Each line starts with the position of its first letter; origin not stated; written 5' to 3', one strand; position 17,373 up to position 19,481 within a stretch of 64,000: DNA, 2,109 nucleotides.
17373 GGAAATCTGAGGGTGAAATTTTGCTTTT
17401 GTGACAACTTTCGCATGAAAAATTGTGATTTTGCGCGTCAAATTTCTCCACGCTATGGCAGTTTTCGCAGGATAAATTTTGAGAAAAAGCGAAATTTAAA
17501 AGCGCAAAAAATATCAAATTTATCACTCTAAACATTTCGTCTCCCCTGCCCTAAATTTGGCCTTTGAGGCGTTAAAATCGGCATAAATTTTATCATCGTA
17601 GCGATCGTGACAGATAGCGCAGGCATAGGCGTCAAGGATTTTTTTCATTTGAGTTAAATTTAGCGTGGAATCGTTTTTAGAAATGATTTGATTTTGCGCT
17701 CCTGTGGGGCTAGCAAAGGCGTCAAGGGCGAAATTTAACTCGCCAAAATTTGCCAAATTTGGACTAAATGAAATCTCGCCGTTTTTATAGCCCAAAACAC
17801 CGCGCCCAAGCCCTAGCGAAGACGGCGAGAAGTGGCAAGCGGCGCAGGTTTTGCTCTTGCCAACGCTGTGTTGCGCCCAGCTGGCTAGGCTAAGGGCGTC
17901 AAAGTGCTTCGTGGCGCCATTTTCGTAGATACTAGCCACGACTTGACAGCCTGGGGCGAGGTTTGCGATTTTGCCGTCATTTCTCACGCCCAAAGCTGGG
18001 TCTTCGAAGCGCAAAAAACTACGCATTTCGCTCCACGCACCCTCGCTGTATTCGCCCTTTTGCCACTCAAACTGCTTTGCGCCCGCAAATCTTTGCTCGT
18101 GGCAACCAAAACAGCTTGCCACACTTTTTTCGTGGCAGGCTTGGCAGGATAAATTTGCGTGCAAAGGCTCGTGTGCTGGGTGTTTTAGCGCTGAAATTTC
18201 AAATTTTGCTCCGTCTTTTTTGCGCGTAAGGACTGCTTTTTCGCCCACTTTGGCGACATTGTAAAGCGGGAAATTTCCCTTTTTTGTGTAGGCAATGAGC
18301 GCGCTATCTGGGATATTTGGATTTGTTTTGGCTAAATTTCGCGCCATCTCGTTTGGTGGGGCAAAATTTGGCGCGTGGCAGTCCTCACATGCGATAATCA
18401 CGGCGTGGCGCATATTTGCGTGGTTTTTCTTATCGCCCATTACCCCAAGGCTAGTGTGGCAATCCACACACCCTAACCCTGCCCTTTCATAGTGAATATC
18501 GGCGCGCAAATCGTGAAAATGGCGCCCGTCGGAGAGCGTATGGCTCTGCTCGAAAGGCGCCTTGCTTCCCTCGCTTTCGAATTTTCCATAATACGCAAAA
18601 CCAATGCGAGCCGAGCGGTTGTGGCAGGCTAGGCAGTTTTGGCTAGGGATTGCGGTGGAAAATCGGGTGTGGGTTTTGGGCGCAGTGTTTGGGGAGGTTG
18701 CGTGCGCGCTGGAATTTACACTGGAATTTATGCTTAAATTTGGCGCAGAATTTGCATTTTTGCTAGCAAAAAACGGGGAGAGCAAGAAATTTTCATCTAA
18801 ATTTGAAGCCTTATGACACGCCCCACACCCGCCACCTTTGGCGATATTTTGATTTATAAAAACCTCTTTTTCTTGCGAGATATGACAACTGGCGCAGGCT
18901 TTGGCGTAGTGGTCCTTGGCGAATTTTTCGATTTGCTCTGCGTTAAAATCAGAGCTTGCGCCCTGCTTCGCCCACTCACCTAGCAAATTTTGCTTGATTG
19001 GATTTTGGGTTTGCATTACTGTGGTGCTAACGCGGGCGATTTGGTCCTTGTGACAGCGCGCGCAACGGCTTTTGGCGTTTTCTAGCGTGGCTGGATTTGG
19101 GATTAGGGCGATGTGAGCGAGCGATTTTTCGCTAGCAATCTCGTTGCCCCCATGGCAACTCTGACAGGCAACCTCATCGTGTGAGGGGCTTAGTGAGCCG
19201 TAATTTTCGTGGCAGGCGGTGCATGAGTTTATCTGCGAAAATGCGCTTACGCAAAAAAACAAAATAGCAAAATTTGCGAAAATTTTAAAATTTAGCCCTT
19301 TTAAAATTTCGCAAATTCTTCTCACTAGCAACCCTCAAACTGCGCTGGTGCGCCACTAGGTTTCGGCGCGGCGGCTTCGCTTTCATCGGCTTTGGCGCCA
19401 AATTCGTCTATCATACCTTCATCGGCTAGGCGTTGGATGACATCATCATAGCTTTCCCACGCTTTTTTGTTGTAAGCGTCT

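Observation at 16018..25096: Eight-gene translationally coupled operon: tandem rhodanese, TorD-like chaperone, NrfD, Mo-subunit, FeS-subunit, small periplasmic protein and two giant multiheme cytochromes c (12 + 10 hemes)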

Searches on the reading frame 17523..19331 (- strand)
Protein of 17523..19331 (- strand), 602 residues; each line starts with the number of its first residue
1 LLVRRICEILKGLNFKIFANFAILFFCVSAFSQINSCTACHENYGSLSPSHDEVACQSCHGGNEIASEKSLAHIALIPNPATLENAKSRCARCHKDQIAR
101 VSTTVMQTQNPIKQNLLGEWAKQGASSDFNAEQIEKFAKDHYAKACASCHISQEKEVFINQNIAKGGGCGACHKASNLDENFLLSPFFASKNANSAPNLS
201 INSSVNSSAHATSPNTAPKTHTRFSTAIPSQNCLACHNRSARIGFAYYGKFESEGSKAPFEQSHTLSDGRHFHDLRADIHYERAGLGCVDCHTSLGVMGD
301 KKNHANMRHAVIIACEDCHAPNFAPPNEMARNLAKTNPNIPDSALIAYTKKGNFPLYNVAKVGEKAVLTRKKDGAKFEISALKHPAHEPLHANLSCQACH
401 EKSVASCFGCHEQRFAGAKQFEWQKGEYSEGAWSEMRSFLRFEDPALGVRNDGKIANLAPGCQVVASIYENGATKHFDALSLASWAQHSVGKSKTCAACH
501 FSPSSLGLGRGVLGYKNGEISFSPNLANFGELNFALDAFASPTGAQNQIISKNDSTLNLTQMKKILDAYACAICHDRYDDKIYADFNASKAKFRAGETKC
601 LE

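Call 4: search_protein_families(library=pfam, proteins=[window:17523-19331:-], max_evalue=0.01)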
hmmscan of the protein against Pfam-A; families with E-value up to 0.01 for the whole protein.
window:17523-19331:- (602 aa): 5 families
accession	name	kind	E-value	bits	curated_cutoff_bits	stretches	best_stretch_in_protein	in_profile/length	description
PF14522.11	Cytochrome_C7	-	1.9e-14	53.7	24.8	2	277-323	5-52/67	Cytochrome c7 and related cytochrome c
PF14537.11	Cytochrom_c3_2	-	4.6e-10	40.3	25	1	36-96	8-66/79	Cytochrome c3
PF22113.1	Mtrc-MtrF_II-IV_dom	-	1.7e-08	34.6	30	1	144-241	7-92/176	Outer membrane cytochrome MtrC/MtrF-like, domains II/IV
PF02085.21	Cytochrom_CIII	-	8.7e-08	32.9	22.9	0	376-415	17-57/101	Class III cytochrome C family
PF09699.15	Paired_CXXCH_1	-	3.5e-05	23.8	20.6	0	165-188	5-25/41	Doubled CXXCH motif (Paired_CXXCH_1)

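Call 5: search_protein_families(library=ncbifam, proteins=[window:17523-19331:-], max_evalue=0.01)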
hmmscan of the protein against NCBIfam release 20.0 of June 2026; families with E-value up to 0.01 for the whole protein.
window:17523-19331:- (602 aa): 3 families
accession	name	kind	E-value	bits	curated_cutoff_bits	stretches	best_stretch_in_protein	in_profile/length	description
NF040943.1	cytoc3_ExtM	equivalog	1.3e-71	241.7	800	2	222-584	198-585/599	selenite/tellurite reduction operon c-type cytochrome ExtM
TIGR04257.1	nanowire_3heme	domain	4.4e-05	23.6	40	1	139-176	18-61/75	c(7)-type cytochrome triheme domain-containing protein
NF040971.1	cytc_ExtS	equivalog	0.0037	16.6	100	1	23-79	14-65/262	selenite/tellurite reduction operon c-type cytochrome lipoprotein ExtS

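Call 7: search_solved_structures(query=window:17523-19331:-, max_evalue=1)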
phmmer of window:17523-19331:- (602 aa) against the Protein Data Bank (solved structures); distinct sequences matched with E-value up to 1: 0.

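Call 10: find_homologous_proteins(query=window:17523-19331:-, max_evalue=0.00001)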
Query window:17523-19331:- (602 aa): 511 proteins with E <= 0.00001 among 8000 candidates; the best 120 are listed.
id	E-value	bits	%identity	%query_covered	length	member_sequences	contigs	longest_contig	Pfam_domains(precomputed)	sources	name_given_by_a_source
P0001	0.0e+0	1332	96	100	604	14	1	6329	PF09699.16,PF14537.12,PF02085.22,PF14522.12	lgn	-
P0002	1.9e-200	686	54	94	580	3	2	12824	PF14537.12,PF02085.22,PF14522.12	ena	-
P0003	6.3e-193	661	53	95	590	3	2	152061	PF09699.16,PF14537.12,PF02085.22,PF14522.12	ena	-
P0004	2.6e-191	656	51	99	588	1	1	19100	PF14537.12,PF02085.22,PF14522.12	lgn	-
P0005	4.2e-191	655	52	94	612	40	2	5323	PF14537.12,PF13435.12,PF02085.22,PF14522.12,PF22113.2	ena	-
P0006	1.4e-189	650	51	94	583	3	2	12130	PF14537.12,PF02085.22,PF14522.12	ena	-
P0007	7.3e-189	647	51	94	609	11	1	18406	PF14537.12,PF02085.22,PF14522.12,PF22113.2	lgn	-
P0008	1.8e-150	521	42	99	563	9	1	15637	PF14537.12,PF02085.22,PF14522.12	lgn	-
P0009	1.4e-146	508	40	98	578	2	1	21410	PF14537.12,PF02085.22,PF14522.12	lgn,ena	-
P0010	2.9e-146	507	41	94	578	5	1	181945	PF14537.12,PF13435.12,PF02085.22,PF14522.12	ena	-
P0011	3.3e-146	507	40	97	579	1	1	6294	PF09699.16,PF14537.12,PF02085.22,PF14522.12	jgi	jgi:hypothetical protein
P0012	3.9e-146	506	39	98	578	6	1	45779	PF14537.12,PF14522.12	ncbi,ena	-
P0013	1.1e-145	505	40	98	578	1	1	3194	PF14537.12,PF14522.12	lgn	-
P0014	2.6e-145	504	41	98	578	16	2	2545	PF14537.12,PF02085.22,PF14522.12,PF22113.2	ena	-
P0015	3.2e-145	503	40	98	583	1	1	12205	PF14537.12,PF13435.12,PF02085.22,PF14522.12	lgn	-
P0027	7.3e-143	496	39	98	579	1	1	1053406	PF14537.12,PF02085.22,PF14522.12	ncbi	-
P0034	2.6e-140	487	41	95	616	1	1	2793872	PF14537.12,PF13435.12,PF14522.12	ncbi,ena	-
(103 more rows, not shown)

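Call 11: find_encoding_contigs(protein=P0034, flank=10000, max_places=2)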
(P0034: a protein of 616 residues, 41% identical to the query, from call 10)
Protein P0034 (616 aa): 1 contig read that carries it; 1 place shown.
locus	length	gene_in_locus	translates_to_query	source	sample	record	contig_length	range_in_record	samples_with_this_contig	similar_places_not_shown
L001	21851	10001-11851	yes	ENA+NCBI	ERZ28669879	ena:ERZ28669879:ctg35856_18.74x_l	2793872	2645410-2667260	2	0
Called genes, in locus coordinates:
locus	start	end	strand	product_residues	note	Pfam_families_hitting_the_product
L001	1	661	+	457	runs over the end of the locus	PF02518:HATPase_c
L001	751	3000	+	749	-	PF00015:MCPsignal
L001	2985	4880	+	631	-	PF14827:dCache_3, PF02518:HATPase_c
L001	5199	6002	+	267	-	PF00033:Cytochrome_B, PF14358:DUF4405 (weak), PF13631:Cytochrom_B_N_2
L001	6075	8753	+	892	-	PF00497:SBP_bac_3, PF10613:Lig_chan-Glu_bd (faint), PF00497:SBP_bac_3, PF00989:PAS (weak), PF13426:PAS_9, PF02518:HATPase_c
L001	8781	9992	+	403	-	PF01743:PolyA_pol, PF12627:PolyA_pol_RNAbd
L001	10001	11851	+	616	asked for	PF13435:Cytochrome_C554 (faint), PF14522:Cytochrome_C7 (faint), PF14537:Cytochrom_c3_2 (faint)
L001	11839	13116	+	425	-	PF02085:Cytochrom_CIII (faint), PF14522:Cytochrome_C7 (faint)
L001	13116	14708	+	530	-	PF17200:sCache_2, PF08269:dCache_2, PF17201:Cache_3-Cache_2, PF00512:HisKA, PF02518:HATPase_c, PF14501:HATPase_c_5 (weak)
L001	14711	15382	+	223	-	PF00072:Response_reg, PF00486:Trans_reg_C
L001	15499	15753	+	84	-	PF13937:DUF4212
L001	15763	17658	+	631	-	PF00474:SSF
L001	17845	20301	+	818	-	PF12729:4HB_MCP_1 (weak), PF00015:MCPsignal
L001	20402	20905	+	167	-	-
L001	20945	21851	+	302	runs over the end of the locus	-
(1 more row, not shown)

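Call 12: find_encoding_contigs(protein=P0003, flank=10000, max_places=2)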
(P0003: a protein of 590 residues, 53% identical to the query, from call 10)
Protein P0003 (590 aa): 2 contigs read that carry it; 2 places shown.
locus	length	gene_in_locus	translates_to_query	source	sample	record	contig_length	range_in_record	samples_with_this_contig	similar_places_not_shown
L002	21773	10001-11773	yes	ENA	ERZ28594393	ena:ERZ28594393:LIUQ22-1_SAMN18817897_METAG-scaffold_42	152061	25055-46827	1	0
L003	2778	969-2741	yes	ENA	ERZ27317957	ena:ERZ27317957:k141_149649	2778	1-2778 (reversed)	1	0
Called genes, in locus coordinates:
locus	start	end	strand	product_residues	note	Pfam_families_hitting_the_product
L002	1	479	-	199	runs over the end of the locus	PF01810:LysE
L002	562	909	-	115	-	-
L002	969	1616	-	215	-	PF28266:Cj0814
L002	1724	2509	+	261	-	PF02811:PHP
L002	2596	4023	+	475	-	PF03951:Gln-synt_N, PF00120:Gln-synt_C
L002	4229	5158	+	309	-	PF00581:Rhodanese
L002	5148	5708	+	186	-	PF02613:Nitrate_red_del (weak)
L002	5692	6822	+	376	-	PF03916:NrfD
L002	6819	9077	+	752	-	PF04879:Molybdop_Fe4S4, PF00384:Molybdopterin, PF01568:Molydop_binding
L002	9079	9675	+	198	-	PF25160:LdpA_Fe-S-bd (faint), PF12838:Fer4_7, PF13247:Fer4_11, PF13187:Fer4_9 (weak), PF00037:Fer4, PF12797:Fer4_2 (weak), PF12837:Fer4_6 (weak), PF13237:Fer4_10 (weak), +3 more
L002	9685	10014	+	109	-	-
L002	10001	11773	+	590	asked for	PF02085:Cytochrom_CIII (faint), PF09699:Paired_CXXCH_1 (faint), PF14522:Cytochrome_C7 (faint), PF14537:Cytochrom_c3_2 (faint)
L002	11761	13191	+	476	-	PF02085:Cytochrom_CIII (faint), PF14522:Cytochrome_C7 (faint), PF14537:Cytochrom_c3_2 (faint), PF22113:Mtrc-MtrF_II-IV_dom (faint)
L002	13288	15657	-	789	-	PF02190:LON_substr_bdg, PF00004:AAA, PF07724:AAA_2 (weak), PF07728:AAA_5, PF13541:ChlI (faint), PF22667:Lon_lid, PF05362:Lon_C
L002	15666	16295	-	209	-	PF13525:YfiO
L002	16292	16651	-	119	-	-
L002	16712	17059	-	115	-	PF11756:YgbA_NO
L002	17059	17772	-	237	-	PF02348:CTP_transf_3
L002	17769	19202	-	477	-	PF14821:Thr_synth_N, PF00291:PALP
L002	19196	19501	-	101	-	PF03091:CutA1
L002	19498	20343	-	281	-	PF00696:AA_kinase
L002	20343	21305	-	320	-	PF02606:LpxK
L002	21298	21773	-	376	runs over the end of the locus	PF00155:Aminotran_1_2, PF01041:DegT_DnrJ_EryC1, PF01053:Cys_Met_Meta_PP (weak), PF01212:Beta_elim_lyase, PF01276:OKR_DC_1 (weak)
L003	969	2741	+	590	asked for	PF02085:Cytochrom_CIII (faint), PF09699:Paired_CXXCH_1 (faint), PF14522:Cytochrome_C7 (faint), PF14537:Cytochrom_c3_2 (faint)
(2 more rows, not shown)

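Call 13: find_encoding_contigs(protein=P0027, flank=10000, max_places=2)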
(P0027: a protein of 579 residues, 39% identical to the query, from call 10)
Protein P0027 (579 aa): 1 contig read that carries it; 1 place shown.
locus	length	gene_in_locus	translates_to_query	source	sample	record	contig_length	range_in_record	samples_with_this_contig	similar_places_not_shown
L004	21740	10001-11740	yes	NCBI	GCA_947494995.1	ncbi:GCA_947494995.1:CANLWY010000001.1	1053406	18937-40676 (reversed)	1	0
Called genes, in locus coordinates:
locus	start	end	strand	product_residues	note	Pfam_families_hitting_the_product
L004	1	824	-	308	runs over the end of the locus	PF00291:PALP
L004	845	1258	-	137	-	PF02082:Rrf2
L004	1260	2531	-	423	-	PF01053:Cys_Met_Meta_PP, PF00155:Aminotran_1_2, PF00266:Aminotran_5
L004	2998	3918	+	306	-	PF00581:Rhodanese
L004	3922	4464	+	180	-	PF02613:Nitrate_red_del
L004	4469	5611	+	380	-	PF03916:NrfD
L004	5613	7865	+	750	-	PF04879:Molybdop_Fe4S4, PF00384:Molybdopterin, PF01568:Molydop_binding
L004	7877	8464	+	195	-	PF13187:Fer4_9 (faint), PF12797:Fer4_2 (faint), PF12800:Fer4_4 (faint), PF12837:Fer4_6 (faint), PF12838:Fer4_7, PF13247:Fer4_11, PF13237:Fer4_10 (weak), PF00037:Fer4 (weak), +2 more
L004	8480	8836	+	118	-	-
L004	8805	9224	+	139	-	PF00355:Rieske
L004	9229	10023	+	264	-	PF00033:Cytochrome_B, PF13631:Cytochrom_B_N_2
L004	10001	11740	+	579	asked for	PF02085:Cytochrom_CIII (faint), PF14537:Cytochrom_c3_2 (faint), PF14522:Cytochrome_C7 (weak)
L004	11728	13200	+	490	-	PF14522:Cytochrome_C7 (faint), PF14537:Cytochrom_c3_2 (faint), PF22113:Mtrc-MtrF_II-IV_dom (faint)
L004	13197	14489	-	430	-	PF00497:SBP_bac_3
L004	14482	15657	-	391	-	PF00512:HisKA (weak), PF02518:HATPase_c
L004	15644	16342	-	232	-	PF00072:Response_reg, PF00486:Trans_reg_C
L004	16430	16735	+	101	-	PF07883:Cupin_2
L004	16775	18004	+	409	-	PF03486:HI0933_like, PF07992:Pyr_redox_2 (faint), PF13738:Pyr_redox_3 (faint), PF22780:HI0933_like_1st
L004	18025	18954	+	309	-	PF11185:DUF2971 (weak)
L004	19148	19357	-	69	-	-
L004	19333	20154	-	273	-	-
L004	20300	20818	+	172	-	-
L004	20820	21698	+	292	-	PF04542:Sigma70_r2, PF08281:Sigma70_r4_2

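Call 26: find_related_loci(query=A1, collection=genome_contigs, flank=10000)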
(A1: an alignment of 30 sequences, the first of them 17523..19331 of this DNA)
Query A1 (602 aa) in genome_contigs; peptide patterns used: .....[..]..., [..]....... (x = any residue, [..] = any of these).
172 stretches matched a pattern; 153 encode a relative of the query (tblastn E <= 1e-3); the best 80 are kept; 80 distinct loci.
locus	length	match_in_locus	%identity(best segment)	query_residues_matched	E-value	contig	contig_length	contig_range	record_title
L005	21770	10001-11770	40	1-602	1e-153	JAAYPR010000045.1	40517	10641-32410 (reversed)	MAG: Campylobacteraceae bacterium isolate AS22ysBPME_266 206284_AS22, whole genome shotgun sequence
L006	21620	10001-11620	41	35-600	2e-151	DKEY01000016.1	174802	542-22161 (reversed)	MAG TPA_asm: Sulfurospirillum sp. UBA6810 UBA6810_contig_22221, whole genome shotgun sequence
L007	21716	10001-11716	39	13-600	7e-151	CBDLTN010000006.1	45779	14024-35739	MAG TPA_asm: uncultured Sulfurospirillum sp. isolate SRR2018010_concoct_10 genome assembly, contig: ERZ3820729.128, whol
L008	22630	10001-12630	39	2-602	2e-150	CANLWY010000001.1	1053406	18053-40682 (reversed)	uncultured Campylobacterales bacterium isolate 272-3Z.fasta genome assembly, contig: NODE_1, whole genome shotgun sequen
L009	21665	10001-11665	40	29-602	2e-148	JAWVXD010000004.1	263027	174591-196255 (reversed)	MAG: Sulfurospirillaceae bacterium isolate HN12.bin.12 k141_745523_length_263027_cov_97.0053, whole genome shotgun seque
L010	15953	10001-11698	40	15-602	8e-147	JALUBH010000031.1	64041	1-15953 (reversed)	MAG: Campylobacteraceae bacterium isolate S142_metabat2_scaf2bin.002 S142_NODE_39_length_64041_cov_17.969506, whole geno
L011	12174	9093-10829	39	1-602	4e-146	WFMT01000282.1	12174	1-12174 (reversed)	MAG: Campylobacteraceae bacterium isolate S010_16 k151_83594, whole genome shotgun sequence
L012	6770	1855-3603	38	11-602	4e-146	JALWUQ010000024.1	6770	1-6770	MAG: Campylobacteraceae bacterium isolate M2_metabat2_scaf2bin.320 M2_NODE_19029_length_6770_cov_98.629685, whole genome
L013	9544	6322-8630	39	17-602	3e-145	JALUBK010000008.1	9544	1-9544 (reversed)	MAG: Campylobacterales bacterium isolate S142_metabat2_scaf2bin.014 S142_NODE_1352_length_9544_cov_9.745885, whole genom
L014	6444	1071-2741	40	32-602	2e-145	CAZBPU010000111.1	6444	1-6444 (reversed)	MAG TPA_asm: uncultured Sulfurospirillum sp. isolate binchicken_co36_214 genome assembly, contig: NODE_8821_length_6444_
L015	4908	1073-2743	39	32-602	6e-147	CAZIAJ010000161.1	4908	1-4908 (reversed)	MAG TPA_asm: uncultured Sulfurospirillum sp. isolate binchicken_co188_91 genome assembly, contig: NODE_19476_length_4908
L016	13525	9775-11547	39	9-600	9e-145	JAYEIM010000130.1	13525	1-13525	MAG: Campylobacterota bacterium isolate MAG191 MAG191_130, whole genome shotgun sequence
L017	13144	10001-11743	39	9-600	8e-144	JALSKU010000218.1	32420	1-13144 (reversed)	MAG: Campylobacterales bacterium isolate 355-202_metabat1_scaf2bin.009 355-202_scaffold_794_c1, whole genome shotgun seq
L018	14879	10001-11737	40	1-600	2e-145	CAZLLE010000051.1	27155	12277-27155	MAG TPA_asm: uncultured Campylobacterales bacterium isolate binchicken_co219_67 genome assembly, contig: k141_1440444, w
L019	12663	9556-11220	40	32-602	1e-142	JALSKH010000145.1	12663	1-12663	MAG: Campylobacteraceae bacterium isolate 355-202_maxbin2_scaf2bin.066 355-202_scaffold_3536_c1, whole genome shotgun se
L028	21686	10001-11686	38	34-600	2e-131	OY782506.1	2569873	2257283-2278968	MAG: Arcobacteraceae bacterium isolate 46883acb-a361-43ba-a1df-3f0e2b68257b genome assembly, chromosome: 1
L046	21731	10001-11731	40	17-602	2e-150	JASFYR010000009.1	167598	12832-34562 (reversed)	MAG: Sulfurospirillum sp. isolate MAY_MAG_00004 ALL_000000000006, whole genome shotgun sequence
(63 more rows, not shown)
